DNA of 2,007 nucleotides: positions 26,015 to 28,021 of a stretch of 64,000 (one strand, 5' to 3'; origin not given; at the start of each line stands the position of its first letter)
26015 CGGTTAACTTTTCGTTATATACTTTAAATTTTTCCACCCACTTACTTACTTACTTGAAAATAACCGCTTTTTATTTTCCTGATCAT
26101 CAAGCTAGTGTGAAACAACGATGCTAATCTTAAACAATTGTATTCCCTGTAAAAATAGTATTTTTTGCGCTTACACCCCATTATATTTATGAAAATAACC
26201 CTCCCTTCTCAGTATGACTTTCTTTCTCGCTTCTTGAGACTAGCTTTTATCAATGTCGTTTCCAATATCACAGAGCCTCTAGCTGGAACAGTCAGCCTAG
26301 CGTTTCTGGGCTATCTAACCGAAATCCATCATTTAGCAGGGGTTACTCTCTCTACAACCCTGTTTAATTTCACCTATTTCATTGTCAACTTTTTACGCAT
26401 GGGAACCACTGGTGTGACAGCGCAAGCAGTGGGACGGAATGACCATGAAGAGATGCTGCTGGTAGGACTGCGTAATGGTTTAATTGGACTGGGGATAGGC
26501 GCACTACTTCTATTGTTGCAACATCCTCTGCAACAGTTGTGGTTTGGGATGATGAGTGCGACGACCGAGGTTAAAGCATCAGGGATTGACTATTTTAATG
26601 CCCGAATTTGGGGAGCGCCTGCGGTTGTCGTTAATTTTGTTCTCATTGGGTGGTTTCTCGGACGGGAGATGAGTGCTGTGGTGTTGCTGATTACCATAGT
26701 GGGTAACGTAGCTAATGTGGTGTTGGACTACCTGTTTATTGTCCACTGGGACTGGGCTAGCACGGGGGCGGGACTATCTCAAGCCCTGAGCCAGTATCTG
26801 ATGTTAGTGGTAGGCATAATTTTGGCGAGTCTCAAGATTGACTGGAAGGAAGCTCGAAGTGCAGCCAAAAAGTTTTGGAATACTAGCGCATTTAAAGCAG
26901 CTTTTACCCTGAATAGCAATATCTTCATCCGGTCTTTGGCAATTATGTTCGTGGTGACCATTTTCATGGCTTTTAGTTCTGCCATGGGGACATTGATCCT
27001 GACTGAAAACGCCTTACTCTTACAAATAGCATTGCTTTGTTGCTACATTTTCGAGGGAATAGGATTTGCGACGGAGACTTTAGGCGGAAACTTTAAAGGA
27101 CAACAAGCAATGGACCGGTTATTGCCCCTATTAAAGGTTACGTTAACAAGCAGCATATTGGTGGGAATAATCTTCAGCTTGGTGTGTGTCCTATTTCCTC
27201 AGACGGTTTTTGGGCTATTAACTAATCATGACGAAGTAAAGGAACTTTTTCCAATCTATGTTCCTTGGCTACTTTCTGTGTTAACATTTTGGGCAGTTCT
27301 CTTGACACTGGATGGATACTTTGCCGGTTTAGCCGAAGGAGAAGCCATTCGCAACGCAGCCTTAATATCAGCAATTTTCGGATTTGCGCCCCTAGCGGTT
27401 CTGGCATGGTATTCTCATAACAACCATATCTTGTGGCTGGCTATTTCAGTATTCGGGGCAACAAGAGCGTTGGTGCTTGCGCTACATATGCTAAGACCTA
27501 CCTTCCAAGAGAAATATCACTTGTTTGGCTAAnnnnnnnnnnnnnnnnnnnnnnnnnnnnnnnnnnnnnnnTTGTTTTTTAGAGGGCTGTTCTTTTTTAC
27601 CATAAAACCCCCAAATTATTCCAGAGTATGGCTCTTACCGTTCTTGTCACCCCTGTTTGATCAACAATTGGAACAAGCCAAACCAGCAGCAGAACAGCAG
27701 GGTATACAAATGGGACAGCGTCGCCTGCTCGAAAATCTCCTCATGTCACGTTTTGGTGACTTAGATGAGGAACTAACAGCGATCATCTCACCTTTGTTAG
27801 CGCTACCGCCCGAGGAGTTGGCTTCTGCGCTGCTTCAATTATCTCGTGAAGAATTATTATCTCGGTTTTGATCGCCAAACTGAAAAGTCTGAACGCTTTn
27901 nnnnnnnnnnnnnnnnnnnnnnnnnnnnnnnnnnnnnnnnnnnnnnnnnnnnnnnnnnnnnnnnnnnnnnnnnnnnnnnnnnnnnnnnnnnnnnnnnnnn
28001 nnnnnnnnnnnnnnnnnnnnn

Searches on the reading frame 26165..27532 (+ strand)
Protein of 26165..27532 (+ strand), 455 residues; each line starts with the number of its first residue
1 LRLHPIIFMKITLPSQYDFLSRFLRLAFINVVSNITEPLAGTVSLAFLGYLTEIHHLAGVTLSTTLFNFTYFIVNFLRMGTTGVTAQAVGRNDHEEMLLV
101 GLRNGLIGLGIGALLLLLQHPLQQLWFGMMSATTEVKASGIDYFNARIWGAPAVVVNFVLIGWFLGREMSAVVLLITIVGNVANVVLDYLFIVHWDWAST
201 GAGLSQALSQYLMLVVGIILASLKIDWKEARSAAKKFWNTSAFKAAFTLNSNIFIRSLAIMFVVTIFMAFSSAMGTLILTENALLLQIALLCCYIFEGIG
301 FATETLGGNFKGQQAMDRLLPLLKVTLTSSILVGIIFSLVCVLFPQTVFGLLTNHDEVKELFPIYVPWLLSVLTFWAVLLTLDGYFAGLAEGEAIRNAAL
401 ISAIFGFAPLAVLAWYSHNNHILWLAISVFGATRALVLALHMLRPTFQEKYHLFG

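Call 3: search_protein_families(library=pfam, proteins=[window:26165-27532:+], max_evalue=0.01)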
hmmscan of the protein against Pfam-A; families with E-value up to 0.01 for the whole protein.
window:26165-27532:+ (455 aa): 1 family
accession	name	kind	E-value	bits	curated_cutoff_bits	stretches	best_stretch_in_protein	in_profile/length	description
PF01554.23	MatE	-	1.1e-30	106.9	24.9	2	31-190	3-161/161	MatE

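Call 54: search_protein_families(library=ncbifam, proteins=[window:26165-27532:+], max_evalue=0.01)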
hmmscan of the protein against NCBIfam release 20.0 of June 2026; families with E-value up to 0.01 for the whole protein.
window:26165-27532:+ (455 aa): 8 families
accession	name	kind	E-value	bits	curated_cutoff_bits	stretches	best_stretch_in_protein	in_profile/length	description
NF041358.1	GntT_guanitoxin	equivalog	1.4e-189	630.7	525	1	9-444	1-436/438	guanitoxin biosynthesis MATE family efflux transporter GntT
TIGR00797.1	matE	subfamily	1.9e-69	234.5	147.4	1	31-424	3-396/396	MATE family efflux transporter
NF007690.0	PRK10367.1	equivalog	5.1e-61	206.9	409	1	23-443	11-429/441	MATE family efflux transporter DinF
NF007130.1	PRK09575.1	equivalog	5e-17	62.3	445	1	22-357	7-342/435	MATE family efflux transporter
NF052396.1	MATE_WgkD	equivalog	2.4e-10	40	510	1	30-368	12-349/428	tryglysin-associated MATE efflux transporter WgkD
NF007562.1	PRK10189.1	equivalog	1.3e-07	30.7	465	1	32-389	38-402/470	EmmdR/YeeO family multidrug/toxin efflux MATE transporter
NF000217.1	MATE_multi_FepA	equivalog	1.4e-05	24.3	900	1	55-361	49-354/443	multidrug efflux MATE transporter FepA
NF000131.1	MATE_multi_MepA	equivalog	2e-05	24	850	1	37-361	32-354/451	multidrug efflux MATE transporter MepA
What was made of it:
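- A MATE transporter that passes the GntT (guanitoxin cluster) model lies 1 kb upstream (call 54).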

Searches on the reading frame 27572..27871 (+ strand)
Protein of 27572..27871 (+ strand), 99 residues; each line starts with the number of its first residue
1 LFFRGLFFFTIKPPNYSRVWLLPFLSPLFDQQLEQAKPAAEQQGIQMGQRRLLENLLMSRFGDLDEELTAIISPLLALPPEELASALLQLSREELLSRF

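Call 3: search_protein_families(library=pfam, proteins=[window:27572-27871:+], max_evalue=0.01)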
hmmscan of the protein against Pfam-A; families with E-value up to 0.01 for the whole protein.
window:27572-27871:+ (99 aa): 1 family
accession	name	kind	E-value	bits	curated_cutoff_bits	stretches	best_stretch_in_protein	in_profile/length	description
PF14261.11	DUF4351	-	2.6e-05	24.6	25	1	42-96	1-55/59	Domain of unknown function (DUF4351)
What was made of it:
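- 27572..27871 (+): Short ORF whose C-terminus matches DUF4351 just below the Pfam cutoff. Probably a gene fragment. Call 3 (24.6 bits against cutoff 25).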

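Call 4: search_protein_families(library=ncbifam, proteins=[window:27572-27871:+], max_evalue=0.01)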
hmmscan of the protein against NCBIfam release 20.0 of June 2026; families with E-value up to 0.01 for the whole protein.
window:27572-27871:+ (99 aa): 0 families
